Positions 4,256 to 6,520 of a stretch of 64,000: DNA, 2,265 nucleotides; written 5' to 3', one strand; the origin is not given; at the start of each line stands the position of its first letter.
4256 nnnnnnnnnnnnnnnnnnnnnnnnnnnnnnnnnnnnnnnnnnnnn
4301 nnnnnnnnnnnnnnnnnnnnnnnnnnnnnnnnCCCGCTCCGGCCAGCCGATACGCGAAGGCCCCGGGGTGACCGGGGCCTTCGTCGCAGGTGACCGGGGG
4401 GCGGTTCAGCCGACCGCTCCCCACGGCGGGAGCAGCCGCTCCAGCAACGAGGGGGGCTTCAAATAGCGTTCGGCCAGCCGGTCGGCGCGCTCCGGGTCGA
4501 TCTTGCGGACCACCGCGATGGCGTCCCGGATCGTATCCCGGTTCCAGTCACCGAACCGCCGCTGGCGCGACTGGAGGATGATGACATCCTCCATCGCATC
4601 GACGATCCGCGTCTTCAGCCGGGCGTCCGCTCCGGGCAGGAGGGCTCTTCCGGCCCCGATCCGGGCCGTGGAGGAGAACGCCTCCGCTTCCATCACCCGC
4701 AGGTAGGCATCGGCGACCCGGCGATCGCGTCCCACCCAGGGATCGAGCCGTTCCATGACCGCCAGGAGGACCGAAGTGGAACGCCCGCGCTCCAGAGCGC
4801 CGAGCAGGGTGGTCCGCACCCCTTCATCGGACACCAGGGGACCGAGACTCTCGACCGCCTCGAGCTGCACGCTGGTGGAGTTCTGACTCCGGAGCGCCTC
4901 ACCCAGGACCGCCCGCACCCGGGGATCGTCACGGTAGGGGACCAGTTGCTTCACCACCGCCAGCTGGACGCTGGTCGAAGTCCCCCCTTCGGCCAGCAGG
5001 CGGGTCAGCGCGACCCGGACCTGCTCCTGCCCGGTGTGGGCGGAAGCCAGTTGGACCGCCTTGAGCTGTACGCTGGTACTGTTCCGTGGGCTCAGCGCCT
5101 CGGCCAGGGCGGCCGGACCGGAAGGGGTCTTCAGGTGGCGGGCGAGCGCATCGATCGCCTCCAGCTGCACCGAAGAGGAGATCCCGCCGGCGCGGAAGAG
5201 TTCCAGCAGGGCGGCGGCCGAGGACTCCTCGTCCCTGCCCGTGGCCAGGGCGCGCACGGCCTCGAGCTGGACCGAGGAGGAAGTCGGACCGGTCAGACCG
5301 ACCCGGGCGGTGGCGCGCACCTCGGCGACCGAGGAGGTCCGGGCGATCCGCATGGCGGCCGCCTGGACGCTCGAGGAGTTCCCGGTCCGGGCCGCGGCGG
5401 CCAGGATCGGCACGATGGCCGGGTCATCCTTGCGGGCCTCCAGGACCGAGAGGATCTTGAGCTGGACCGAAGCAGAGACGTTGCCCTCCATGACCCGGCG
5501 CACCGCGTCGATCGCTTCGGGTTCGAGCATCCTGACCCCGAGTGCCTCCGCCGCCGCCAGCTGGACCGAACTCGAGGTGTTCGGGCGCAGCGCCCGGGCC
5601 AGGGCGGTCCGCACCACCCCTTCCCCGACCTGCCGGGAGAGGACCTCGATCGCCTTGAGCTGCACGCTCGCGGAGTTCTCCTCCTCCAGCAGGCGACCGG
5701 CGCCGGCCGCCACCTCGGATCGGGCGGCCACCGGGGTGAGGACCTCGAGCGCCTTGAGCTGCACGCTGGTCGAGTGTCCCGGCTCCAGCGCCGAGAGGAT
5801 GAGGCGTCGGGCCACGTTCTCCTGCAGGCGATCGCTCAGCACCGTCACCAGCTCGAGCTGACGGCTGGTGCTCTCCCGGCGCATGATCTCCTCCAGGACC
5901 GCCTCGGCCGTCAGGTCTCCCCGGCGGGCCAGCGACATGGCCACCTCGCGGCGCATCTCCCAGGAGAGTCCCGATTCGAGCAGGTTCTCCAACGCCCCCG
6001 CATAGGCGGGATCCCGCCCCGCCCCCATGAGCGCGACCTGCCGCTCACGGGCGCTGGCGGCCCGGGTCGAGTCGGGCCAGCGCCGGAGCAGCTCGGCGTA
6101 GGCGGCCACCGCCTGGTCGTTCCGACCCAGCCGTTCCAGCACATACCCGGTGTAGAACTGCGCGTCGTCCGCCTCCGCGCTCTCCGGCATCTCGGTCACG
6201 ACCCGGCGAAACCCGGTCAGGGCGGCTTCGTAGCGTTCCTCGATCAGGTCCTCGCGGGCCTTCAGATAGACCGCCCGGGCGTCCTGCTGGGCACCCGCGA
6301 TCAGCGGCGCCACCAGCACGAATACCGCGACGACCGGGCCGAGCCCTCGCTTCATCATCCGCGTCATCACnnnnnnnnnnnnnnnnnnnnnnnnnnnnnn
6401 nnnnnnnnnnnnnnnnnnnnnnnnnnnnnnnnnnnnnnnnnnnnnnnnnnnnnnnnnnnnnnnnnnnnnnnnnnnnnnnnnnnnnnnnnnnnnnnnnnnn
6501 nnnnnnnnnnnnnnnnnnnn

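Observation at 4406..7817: ECF sigma / zinc-finger anti-sigma / secreted TPR-HEAT tandem-repeat protein operon with a 99-bp DNA periodicity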

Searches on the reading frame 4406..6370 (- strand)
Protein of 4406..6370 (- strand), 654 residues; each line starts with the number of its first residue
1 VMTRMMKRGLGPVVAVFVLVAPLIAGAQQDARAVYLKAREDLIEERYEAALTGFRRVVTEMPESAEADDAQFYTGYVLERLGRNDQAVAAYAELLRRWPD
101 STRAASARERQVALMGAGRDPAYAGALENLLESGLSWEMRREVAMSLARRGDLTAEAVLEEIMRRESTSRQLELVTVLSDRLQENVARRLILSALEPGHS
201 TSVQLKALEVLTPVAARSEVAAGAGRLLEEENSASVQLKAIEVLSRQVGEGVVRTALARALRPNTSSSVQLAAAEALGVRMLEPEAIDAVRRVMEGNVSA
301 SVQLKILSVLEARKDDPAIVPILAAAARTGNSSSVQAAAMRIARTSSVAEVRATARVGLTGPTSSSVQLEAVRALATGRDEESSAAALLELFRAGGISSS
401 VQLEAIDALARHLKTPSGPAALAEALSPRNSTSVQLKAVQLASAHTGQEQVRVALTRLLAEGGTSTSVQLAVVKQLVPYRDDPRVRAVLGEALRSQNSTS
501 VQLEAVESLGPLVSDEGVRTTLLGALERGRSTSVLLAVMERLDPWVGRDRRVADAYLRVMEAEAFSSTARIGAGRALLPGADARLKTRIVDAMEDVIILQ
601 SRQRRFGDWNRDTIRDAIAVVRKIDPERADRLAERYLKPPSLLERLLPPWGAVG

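Call 4: search_protein_families(library=pfam, proteins=[window:4406-6370:-], max_evalue=0.1)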
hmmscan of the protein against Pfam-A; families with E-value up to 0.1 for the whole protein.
window:4406-6370:- (654 aa): 8 families
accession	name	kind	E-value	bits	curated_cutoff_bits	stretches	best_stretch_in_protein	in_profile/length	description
PF13646.12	HEAT_2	-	7.2e-17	61.9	27.7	5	257-339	4-83/88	HEAT repeats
PF13174.12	TPR_6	-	3.5e-07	30.9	26.3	1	69-101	1-33/33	Tetratricopeptide repeat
PF13432.12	TPR_16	-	5.3e-05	24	32.7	1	37-101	3-64/65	Tetratricopeptide repeat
PF13428.12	TPR_14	-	0.00084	20.2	23.5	1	69-105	2-38/44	Tetratricopeptide repeat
PF25780.1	TPR_IPO5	-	0.0025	18.5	27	0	252-316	81-144/172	IPO5-like, TPR repeats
PF07719.23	TPR_2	-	0.0035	17.8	27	0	70-96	3-29/34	Tetratricopeptide repeat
PF13525.12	YfiO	-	0.017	15.4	25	0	30-101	4-75/203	Outer membrane lipoprotein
PF14559.12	TPR_19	-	0.078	13.8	25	1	43-108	3-65/68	Tetratricopeptide repeat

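Call 5: search_protein_families(library=ncbifam, proteins=[window:4406-6370:-], max_evalue=0.1)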
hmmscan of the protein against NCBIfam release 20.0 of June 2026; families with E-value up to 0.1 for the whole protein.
window:4406-6370:- (654 aa): 7 families
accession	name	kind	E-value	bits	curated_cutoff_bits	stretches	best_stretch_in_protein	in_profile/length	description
TIGR02795.1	tol_pal_ybgF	equivalog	1e-09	39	90.1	1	33-108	4-79/119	tol-pal system protein YbgF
TIGR03302.1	OM_YfiO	subfamily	6.9e-06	25.7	81.4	1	28-107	30-109/239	outer membrane protein assembly factor BamD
NF008068.0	PRK10803.1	equivalog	7.1e-05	22.9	383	1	45-108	157-220/263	cell division protein CpoB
NF053852.1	vesicle_Bd0635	exception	0.0005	19.8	250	1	28-111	135-218/223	CpoB-like predatory vesicle lipoprotein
NF040959.1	MamA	equivalog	0.00076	19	200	1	27-95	101-166/204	magnetosome protein MamA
NF011257.0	PRK14663.1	equivalog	0.063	13.3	186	0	158-224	24-90/123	holo-[acyl-carrier-protein] synthase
NF052312.1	T9SS_PorW_SprE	equivalog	0.068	11.8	250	1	31-132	179-281/716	type IX secretion system periplasmic lipoprotein PorW/SprE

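Call 12: find_homologous_proteins(query=window:4406-6370:-, max_evalue=0.00001)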
Query window:4406-6370:- (654 aa): 40 proteins with E <= 0.00001 among 8000 candidates.
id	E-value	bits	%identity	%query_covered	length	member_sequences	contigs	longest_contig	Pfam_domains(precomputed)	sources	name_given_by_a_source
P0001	0.0e+0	1324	100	100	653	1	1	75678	PF13646.13,PF13174.13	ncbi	-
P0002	0.0e+0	1034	80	100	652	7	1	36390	PF13432.13,PF13646.13,PF13174.13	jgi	jgi:tetratricopeptide (TPR) repeat protein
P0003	2.5e-227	774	81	75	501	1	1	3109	PF13432.13,PF13646.13,PF13174.13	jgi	jgi:hypothetical protein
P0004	1.5e-180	620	54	95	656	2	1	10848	PF13525.13,PF13424.13,PF13432.13,PF13428.13,PF13646.13,PF07719.24,PF13174.13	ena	-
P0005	8.6e-166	571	50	96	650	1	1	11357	PF13646.13,PF13174.13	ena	-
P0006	3.2e-161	556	50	96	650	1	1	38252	PF13174.13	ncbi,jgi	jgi:hypothetical protein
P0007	2.7e-160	553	51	66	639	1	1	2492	PF07638.18,PF13432.13,PF04542.21,PF08281.19,PF13646.13,PF13174.13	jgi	jgi:DNA-directed RNA polymerase specialized sigma24 family protein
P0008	1.5e-154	534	49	96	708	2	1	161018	PF13525.13,PF00515.35,PF13432.13,PF13428.13,PF13646.13,PF07719.24,PF13174.13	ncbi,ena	-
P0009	1.9e-154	534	49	95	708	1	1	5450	PF14559.13,PF00515.35,PF13424.13,PF13432.13,PF13428.13,PF13646.13,PF07719.24,PF13174.13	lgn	-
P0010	9.3e-154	532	48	95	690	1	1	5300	PF13428.13,PF13646.13,PF13174.13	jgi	jgi:tetratricopeptide (TPR) repeat protein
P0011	1.0e-152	528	48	97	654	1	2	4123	PF13432.13,PF13646.13,PF07719.24,PF13174.13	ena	-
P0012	3.4e-151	523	48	95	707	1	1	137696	PF13525.13,PF13646.13,PF13174.13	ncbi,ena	-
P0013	3.5e-150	520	47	95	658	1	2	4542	PF13432.13,PF13428.13,PF13646.13,PF07719.24,PF13174.13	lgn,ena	-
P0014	1.6e-146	508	48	94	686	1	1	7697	PF14559.13,PF00515.35,PF13432.13,PF13428.13,PF13646.13,PF13174.13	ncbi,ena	-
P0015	8.9e-145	502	47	94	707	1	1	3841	PF13646.13,PF13174.13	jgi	-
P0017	7.4e-142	492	46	96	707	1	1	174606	PF13432.13,PF13646.13,PF13174.13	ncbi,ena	-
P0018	4.6e-141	490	46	99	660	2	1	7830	PF13525.13,PF13428.13,PF13646.13,PF13174.13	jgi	-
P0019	1.5e-140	488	46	95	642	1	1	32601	PF13432.13,PF13646.13,PF13174.13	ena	-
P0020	1.2e-137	478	46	95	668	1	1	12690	PF13525.13,PF13432.13,PF13428.13,PF13646.13,PF13174.13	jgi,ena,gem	-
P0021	4.1e-136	473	46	96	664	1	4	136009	PF13432.13,PF13646.13,PF13174.13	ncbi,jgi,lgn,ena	-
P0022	3.6e-135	470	47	98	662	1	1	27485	PF13432.13,PF13646.13,PF13174.13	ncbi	-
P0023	3.3e-134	467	47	96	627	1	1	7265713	PF13525.13,PF13432.13,PF13646.13,PF13174.13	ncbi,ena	-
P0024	1.1e-133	465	45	95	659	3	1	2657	PF13432.13,PF13428.13,PF13646.13,PF13174.13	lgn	-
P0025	8.5e-132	459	44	95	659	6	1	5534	PF13432.13,PF13646.13,PF13174.13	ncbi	-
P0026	1.3e-131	459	47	94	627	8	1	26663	PF13646.13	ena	-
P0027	2.0e-131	458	43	97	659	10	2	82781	PF13432.13,PF13646.13,PF13174.13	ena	-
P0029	3.6e-131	457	45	97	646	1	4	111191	PF13432.13,PF13428.13,PF13646.13,PF13174.13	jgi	-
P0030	7.8e-130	453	46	96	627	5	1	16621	PF13525.13,PF13432.13,PF13646.13,PF13174.13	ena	-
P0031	1.1e-128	449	44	95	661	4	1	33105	PF13432.13,PF13428.13,PF13646.13,PF07719.24,PF13174.13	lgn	-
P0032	2.6e-127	444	40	97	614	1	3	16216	PF13646.13,PF13174.13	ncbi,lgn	-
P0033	9.0e-127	442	45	95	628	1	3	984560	PF13525.13,PF13646.13,PF13174.13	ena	-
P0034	1.2e-126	442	45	95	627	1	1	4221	PF13525.13,PF13646.13,PF13174.13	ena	-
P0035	1.8e-117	412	45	70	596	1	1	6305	PF00515.35,PF13432.13,PF13428.13,PF13646.13,PF13174.13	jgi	-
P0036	6.5e-111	390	41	93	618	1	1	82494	PF13371.13,PF00515.35,PF13432.13,PF13428.13,PF13646.13,PF07719.24,PF13174.13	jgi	jgi:Tetratricopeptide repeat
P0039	4.1e-75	272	44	57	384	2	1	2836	PF13525.13,PF00515.35,PF13432.13,PF13646.13,PF07719.24,PF13174.13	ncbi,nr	ncbi:MAG TPA: tetratricopeptide repeat protein, partial [Vicinamibacteria bacterium]|nr:tetratricope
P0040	1.1e-6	46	28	39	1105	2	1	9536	PF01435.25,PF00514.30,PF02985.29,PF05569.18,PF03130.23,PF13513.13,PF13646.13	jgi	jgi:HEAT repeat protein/beta-lactamase regulating signal transducer with metallopeptidase domain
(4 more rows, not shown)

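Call 14: find_encoding_contigs(protein=P0023, flank=8000, max_places=2)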
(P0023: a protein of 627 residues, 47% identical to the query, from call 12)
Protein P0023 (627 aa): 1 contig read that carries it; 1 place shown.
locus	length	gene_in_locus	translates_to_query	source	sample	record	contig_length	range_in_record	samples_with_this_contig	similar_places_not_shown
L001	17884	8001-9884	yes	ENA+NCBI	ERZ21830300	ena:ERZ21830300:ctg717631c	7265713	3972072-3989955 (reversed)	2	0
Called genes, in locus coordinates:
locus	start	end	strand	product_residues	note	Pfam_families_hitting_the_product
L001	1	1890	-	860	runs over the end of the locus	PF00133:tRNA-synt_1, PF01921:tRNA-synt_1f (faint), PF09334:tRNA-synt_1g, PF13603:tRNA-synt_1_2, PF00133:tRNA-synt_1, PF09334:tRNA-synt_1g (weak), PF08264:Anticodon_1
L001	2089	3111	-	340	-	PF00850:Hist_deacetyl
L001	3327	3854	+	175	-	PF00011:HSP20, PF17886:ArsA_HSP20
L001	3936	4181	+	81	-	-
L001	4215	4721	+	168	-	PF12867:DinB_2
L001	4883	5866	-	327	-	PF13442:Cytochrome_CBB3 (faint), PF00034:Cytochrom_C (faint)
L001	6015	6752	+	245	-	PF07638:Sigma70_ECF, PF04542:Sigma70_r2, PF08281:Sigma70_r4_2, PF04545:Sigma70_r4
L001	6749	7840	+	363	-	PF13490:zf-HC2 (weak)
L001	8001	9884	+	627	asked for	PF13174:TPR_6 (faint), PF13432:TPR_16 (weak), PF13525:YfiO (faint), PF13646:HEAT_2 (weak)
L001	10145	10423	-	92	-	PF02604:PhdYeFM_antitox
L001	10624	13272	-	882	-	PF12704:MacB_PCD, PF02687:FtsX, PF12704:MacB_PCD, PF02687:FtsX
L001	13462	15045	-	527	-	PF13401:AAA_22 (weak), PF14516:AAA_35 (weak)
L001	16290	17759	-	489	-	PF07394:DUF1501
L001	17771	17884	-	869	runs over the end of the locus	PF07635:PSCyt1, PF13442:Cytochrome_CBB3 (faint), PF07583:PSCyt2, PF07587:PSD1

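Call 15: find_encoding_contigs(protein=P0008, flank=8000, max_places=2)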
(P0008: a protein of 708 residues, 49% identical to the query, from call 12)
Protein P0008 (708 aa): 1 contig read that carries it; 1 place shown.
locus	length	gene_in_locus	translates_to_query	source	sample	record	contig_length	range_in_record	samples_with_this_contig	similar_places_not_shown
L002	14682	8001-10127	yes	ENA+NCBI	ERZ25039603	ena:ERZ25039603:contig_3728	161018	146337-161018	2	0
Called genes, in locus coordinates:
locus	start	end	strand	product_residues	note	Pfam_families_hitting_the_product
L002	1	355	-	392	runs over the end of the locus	PF02771:Acyl-CoA_dh_N (weak), PF02770:Acyl-CoA_dh_M (weak), PF00441:Acyl-CoA_dh_1, PF08028:Acyl-CoA_dh_2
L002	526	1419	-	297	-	PF00491:Arginase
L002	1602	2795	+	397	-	PF00437:T2SSE, PF25199:nSTAND_NTPase5 (weak), PF13191:AAA_16 (weak)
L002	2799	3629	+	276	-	PF13717:Zn_ribbon_4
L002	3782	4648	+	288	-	PF02739:5_3_exonuc_N, PF01367:5_3_exonuc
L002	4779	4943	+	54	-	-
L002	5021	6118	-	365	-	PF04015:DUF362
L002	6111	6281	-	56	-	-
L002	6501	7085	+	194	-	PF07638:Sigma70_ECF, PF04542:Sigma70_r2, PF08281:Sigma70_r4_2, PF04545:Sigma70_r4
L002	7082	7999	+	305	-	PF13490:zf-HC2 (weak)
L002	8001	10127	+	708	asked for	PF00515:TPR_1 (faint), PF07719:TPR_2 (faint), PF13428:TPR_14 (faint), PF13432:TPR_16 (weak), PF13525:YfiO (faint), PF13174:TPR_6 (weak), PF13646:HEAT_2 (weak)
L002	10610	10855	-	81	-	PF12893:Lumazine_bd_2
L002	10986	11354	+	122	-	-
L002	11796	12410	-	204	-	-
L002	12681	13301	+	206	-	PF04358:DsrC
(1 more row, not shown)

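Call 16: find_encoding_contigs(protein=P0036, flank=8000, max_places=2)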
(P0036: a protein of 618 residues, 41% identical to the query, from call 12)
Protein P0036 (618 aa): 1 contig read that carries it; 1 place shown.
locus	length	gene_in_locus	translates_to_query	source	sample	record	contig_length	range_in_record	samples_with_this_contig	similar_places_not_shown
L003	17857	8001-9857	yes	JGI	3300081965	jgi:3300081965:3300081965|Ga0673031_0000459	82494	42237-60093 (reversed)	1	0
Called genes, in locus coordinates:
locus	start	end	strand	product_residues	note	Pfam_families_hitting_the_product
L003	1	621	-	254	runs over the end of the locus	PF04012:PspA_IM30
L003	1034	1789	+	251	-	PF00069:Pkinase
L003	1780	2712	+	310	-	PF00481:PP2C (faint), PF13672:PP2C_2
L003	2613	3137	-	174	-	PF19502:DUF6036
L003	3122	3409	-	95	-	-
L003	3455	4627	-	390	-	-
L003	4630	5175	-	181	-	PF13689:DUF4154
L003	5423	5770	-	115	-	PF03551:PadR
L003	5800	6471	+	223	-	PF03473:MOSC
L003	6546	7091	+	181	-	PF07638:Sigma70_ECF, PF04542:Sigma70_r2, PF08281:Sigma70_r4_2, PF04545:Sigma70_r4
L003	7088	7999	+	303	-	PF13490:zf-HC2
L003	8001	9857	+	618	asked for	PF13646:HEAT_2 (faint), PF07719:TPR_2 (faint), PF13428:TPR_14 (faint), PF13371:TPR_9 (faint), PF13432:TPR_16 (weak), PF00515:TPR_1 (weak), PF13174:TPR_6 (weak)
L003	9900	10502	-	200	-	-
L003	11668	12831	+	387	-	PF07676:PD40 (faint), PF26549:Tricorn_N, PF26550:Tricorn_2nd (weak)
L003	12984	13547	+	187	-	PF04542:Sigma70_r2, PF08281:Sigma70_r4_2, PF04545:Sigma70_r4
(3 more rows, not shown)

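Call 18: find_related_loci(query=A1, collection=genome_contigs, flank=6000)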
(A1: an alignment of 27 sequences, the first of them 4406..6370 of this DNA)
Query A1 (654 aa) in genome_contigs; peptide patterns used: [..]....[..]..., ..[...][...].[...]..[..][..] (x = any residue, [..] = any of these).
428 stretches matched a pattern; 202 encode a relative of the query (tblastn E <= 1e-3); the best 80 are kept; 80 distinct loci.
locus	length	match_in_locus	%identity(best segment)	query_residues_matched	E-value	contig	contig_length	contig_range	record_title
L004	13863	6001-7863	48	13-636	1e-163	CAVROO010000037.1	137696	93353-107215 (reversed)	MAG: uncultured Acidobacteriota bacterium isolate MFD03804.bin.2.150 genome assembly, contig: contig_90072, whole genome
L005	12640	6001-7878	49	16-645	1e-160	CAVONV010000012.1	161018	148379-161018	MAG: uncultured Acidobacteriota bacterium isolate MFD09964.bin.1.111 genome assembly, contig: contig_3728, whole genome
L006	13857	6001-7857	47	14-633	2e-142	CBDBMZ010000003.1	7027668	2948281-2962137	MAG: Vicinamibacterales bacterium isolate 5852b306-6763-4b4c-a466-03502f5c62f4 genome assembly, contig: contig_3, whole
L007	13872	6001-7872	47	9-633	2e-136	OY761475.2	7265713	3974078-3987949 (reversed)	MAG: Vicinamibacterales bacterium isolate 01def6b1-0c8c-435d-859a-076764f3ef92 genome assembly, chromosome: 1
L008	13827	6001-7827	47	20-633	8e-136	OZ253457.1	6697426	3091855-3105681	MAG: Vicinamibacterales bacterium isolate 96a1e1f6-da0d-41ae-928b-732dd312bced genome assembly, chromosome: 1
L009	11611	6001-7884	44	13-635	9e-136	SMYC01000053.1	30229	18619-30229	MAG: Acidobacteria bacterium isolate N075bin57 k141_398593, whole genome shotgun sequence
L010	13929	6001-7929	47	14-654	1e-134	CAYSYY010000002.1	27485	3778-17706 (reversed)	MAG TPA_asm: uncultured Gemmatimonadota bacterium isolate SRP214966_co2_341 genome assembly, contig: NODE_2142_length_27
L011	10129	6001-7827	46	20-633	9e-133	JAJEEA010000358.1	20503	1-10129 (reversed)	MAG: Vicinamibacteria bacterium isolate p16x33bins.71 k141_1182347, whole genome shotgun sequence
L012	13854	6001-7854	47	13-633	6e-131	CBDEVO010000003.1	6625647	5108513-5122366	MAG: Vicinamibacterales bacterium isolate af2fa338-4f39-4c0d-83fa-ec8062318583 genome assembly, contig: contig_3, whole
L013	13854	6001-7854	46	13-633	2e-130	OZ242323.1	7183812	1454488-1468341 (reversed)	MAG: Vicinamibacterales bacterium isolate 8c3855b2-ceca-4187-9ff2-440907630a03 genome assembly, chromosome: 1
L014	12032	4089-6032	44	6-647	4e-128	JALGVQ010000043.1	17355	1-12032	MAG: bacterium isolate Meg19_1012_Bin_119 Meg19_1012_Bin_119_scaffold_9532, whole genome shotgun sequence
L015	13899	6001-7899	46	17-647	4e-125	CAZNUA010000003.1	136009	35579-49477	MAG TPA_asm: uncultured Gemmatimonadota bacterium isolate binchicken_co334_323 genome assembly, contig: NODE_126_length_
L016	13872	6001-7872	47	6-630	2e-134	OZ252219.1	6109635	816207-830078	MAG: Vicinamibacterales bacterium isolate c486d04e-8d25-486b-b053-8cece0c204bf genome assembly, chromosome: 1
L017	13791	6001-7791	47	34-633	9e-123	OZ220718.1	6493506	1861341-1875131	MAG: Vicinamibacterales bacterium isolate 0ce2d42f-2bf0-44bc-a671-070680eb922c genome assembly, chromosome: 1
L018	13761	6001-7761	42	2-632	3e-126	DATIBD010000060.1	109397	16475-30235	MAG TPA_asm: Vicinamibacteria bacterium isolate SMAG_U16281 k141_698466, whole genome shotgun sequence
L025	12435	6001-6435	43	13-152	2e-26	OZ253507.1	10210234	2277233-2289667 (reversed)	MAG: Candidatus Marinacidobacterales bacterium isolate be89a19c-e000-4bee-9fbc-49585ca06e7f genome assembly, chromosome:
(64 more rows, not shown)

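Call 20: find_encoding_contigs(protein=P0001, flank=10000, max_places=2)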
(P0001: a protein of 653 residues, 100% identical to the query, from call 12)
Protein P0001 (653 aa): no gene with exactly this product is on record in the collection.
